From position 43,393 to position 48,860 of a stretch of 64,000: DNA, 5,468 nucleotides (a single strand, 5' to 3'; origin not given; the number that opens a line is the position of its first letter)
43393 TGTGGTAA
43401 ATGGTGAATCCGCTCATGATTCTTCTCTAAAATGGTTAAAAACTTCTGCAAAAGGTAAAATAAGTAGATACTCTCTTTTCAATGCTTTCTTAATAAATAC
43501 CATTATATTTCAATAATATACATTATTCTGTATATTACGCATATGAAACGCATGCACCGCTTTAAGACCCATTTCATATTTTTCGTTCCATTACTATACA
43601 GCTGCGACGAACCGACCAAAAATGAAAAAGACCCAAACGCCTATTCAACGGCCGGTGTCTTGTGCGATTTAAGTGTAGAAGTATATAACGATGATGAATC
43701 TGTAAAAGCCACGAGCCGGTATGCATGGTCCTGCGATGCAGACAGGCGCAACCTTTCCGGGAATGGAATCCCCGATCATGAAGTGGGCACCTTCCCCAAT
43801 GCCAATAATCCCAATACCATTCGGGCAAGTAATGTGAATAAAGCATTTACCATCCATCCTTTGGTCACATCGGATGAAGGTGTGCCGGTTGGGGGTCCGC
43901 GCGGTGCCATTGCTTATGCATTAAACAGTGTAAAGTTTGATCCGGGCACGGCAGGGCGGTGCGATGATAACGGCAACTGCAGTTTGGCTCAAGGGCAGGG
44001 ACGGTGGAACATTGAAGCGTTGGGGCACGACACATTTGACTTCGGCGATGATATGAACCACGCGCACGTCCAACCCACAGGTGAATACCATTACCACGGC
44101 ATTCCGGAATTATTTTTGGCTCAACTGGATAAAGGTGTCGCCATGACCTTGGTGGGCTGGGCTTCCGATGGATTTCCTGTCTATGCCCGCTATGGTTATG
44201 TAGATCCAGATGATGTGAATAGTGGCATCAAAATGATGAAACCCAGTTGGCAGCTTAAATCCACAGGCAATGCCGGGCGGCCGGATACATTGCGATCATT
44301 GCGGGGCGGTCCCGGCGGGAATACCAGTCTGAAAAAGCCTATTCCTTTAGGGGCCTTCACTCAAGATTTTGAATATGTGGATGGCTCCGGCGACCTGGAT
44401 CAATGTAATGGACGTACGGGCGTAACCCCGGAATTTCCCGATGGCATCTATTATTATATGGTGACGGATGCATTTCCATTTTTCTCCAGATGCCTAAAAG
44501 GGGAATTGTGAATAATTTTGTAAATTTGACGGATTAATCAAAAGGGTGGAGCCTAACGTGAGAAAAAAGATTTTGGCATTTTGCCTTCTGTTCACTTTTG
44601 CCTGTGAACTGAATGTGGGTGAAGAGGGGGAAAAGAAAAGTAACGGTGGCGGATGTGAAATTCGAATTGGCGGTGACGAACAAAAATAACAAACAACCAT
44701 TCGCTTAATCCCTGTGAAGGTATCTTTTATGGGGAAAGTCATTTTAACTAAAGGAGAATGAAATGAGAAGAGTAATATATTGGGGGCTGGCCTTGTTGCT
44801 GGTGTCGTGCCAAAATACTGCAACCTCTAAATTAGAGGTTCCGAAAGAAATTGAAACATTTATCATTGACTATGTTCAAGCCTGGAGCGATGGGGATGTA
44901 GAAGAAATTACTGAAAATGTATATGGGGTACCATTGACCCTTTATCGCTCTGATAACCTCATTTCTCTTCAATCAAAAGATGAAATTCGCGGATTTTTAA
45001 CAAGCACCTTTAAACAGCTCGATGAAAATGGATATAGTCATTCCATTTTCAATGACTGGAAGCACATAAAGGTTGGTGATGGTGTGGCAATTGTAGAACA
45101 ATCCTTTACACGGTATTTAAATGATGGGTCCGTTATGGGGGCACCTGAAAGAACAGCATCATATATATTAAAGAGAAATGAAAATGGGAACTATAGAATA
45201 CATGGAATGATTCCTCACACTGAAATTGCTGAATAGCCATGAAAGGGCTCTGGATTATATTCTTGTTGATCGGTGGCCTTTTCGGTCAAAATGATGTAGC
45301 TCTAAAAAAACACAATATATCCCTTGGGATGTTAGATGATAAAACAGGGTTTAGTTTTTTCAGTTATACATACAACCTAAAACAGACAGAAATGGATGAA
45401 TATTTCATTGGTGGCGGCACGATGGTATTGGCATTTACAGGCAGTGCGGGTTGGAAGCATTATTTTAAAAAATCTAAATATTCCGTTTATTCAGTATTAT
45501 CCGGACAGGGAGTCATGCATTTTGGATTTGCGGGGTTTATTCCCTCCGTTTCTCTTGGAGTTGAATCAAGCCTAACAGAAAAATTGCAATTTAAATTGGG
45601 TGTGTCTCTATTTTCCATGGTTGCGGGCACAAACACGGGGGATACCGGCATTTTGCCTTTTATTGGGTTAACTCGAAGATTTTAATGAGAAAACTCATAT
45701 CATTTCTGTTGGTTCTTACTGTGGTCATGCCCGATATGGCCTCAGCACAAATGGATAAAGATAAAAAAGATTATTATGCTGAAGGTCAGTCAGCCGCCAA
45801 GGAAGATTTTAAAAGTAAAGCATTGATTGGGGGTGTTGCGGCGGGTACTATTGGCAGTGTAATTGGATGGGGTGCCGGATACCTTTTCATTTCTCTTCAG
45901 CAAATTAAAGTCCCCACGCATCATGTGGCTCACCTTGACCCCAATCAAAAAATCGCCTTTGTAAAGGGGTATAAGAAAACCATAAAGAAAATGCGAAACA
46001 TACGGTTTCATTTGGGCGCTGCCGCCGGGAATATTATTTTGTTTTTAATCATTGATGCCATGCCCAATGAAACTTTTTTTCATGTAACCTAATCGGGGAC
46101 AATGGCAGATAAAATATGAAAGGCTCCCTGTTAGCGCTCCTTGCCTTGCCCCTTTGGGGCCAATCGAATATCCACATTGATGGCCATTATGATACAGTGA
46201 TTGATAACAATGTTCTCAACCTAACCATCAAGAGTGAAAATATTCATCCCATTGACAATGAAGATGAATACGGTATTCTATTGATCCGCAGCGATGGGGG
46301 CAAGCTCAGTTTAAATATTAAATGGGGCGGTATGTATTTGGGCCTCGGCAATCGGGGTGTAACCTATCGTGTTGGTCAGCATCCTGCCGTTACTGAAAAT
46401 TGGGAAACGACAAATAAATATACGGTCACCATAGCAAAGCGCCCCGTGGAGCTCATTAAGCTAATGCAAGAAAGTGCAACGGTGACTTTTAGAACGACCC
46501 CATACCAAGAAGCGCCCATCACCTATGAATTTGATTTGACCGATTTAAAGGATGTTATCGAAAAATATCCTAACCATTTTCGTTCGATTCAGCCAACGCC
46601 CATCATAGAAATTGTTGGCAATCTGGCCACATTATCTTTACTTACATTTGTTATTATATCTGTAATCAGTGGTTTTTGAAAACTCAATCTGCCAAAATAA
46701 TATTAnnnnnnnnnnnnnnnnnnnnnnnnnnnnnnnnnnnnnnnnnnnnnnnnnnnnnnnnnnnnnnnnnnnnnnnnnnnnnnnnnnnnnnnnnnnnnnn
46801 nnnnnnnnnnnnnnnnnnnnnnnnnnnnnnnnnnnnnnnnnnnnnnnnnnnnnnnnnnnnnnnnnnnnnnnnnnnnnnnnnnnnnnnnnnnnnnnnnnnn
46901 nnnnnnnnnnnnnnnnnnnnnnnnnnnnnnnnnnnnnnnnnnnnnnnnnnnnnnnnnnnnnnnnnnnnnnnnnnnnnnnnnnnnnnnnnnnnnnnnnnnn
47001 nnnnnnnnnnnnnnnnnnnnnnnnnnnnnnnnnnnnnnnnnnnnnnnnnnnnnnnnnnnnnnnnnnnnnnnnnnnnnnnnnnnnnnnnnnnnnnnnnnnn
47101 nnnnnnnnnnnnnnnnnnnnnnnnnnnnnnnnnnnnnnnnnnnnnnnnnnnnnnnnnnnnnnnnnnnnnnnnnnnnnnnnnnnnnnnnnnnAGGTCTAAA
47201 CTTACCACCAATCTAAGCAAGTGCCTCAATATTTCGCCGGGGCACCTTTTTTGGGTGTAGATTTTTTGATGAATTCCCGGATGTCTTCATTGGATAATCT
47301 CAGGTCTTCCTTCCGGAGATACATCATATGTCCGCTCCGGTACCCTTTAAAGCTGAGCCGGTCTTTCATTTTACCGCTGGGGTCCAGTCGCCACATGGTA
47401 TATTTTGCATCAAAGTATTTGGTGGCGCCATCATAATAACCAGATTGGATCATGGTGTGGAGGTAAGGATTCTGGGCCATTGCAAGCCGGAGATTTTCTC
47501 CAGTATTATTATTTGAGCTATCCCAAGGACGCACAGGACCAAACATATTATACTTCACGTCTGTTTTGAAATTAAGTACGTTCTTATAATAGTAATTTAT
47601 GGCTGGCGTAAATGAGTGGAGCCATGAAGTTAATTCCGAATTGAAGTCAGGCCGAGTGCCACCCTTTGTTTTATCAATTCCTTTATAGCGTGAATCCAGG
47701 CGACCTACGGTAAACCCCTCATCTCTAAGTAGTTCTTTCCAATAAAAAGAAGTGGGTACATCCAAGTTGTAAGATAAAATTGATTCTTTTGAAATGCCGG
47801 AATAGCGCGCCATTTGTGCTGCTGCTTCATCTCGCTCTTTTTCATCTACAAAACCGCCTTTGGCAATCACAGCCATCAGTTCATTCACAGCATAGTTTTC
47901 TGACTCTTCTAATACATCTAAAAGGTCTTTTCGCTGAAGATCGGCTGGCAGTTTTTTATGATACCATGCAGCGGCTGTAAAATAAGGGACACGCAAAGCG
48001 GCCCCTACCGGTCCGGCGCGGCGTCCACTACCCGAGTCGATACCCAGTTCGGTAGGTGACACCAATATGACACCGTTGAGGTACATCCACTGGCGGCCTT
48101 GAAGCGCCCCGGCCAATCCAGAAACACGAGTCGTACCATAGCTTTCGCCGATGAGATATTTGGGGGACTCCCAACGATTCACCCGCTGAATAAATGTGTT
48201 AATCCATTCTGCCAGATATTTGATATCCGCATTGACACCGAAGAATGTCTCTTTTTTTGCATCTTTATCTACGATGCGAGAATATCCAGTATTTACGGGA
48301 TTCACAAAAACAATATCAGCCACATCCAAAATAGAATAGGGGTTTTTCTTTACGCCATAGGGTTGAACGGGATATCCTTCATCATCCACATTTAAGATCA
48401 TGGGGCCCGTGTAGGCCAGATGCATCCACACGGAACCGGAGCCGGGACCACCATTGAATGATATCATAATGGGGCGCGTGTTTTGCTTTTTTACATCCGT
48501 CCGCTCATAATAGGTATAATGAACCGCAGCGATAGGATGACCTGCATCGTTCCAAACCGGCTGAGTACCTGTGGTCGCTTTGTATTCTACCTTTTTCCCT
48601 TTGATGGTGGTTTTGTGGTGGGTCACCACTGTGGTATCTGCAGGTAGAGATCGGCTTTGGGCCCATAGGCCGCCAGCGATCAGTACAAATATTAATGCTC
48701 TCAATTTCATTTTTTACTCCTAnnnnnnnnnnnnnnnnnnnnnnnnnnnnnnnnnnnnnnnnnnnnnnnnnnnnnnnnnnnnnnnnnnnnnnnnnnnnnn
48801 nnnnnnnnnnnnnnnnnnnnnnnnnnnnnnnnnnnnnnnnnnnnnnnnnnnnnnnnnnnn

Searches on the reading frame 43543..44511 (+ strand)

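Call 86: search_protein_families(library=pfam, proteins=[window:43543-44511:+], max_evalue=0.000001)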
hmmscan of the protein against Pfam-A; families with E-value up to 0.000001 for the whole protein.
window:43543-44511:+ (322 aa): 1 family
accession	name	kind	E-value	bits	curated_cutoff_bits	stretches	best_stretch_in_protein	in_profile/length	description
PF14240.11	YHYH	-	1.1e-62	211.9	25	1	119-320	19-193/193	YHYH protein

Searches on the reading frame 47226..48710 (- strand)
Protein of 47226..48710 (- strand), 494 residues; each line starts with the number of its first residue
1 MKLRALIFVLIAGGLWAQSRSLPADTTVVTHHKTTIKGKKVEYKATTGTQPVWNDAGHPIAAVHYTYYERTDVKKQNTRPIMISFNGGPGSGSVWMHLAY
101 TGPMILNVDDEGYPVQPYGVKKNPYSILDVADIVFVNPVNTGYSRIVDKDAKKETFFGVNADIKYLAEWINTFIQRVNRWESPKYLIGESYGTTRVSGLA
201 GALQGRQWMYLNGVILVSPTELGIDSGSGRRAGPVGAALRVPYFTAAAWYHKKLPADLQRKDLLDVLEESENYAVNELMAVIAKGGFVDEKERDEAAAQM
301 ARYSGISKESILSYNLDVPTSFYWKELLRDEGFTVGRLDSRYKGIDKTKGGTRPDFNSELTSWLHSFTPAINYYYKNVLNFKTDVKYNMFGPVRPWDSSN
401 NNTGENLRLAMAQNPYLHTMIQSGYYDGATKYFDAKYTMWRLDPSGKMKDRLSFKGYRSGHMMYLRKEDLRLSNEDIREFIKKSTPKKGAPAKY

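Call 86: search_protein_families(library=pfam, proteins=[window:47226-48710:-], max_evalue=0.000001)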
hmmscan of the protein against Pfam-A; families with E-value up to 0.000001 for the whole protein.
window:47226-48710:- (494 aa): 1 family
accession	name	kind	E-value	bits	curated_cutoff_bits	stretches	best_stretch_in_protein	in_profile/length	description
PF00450.28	Peptidase_S10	-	3.4e-14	53.5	21.9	1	62-203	25-157/420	Serine carboxypeptidase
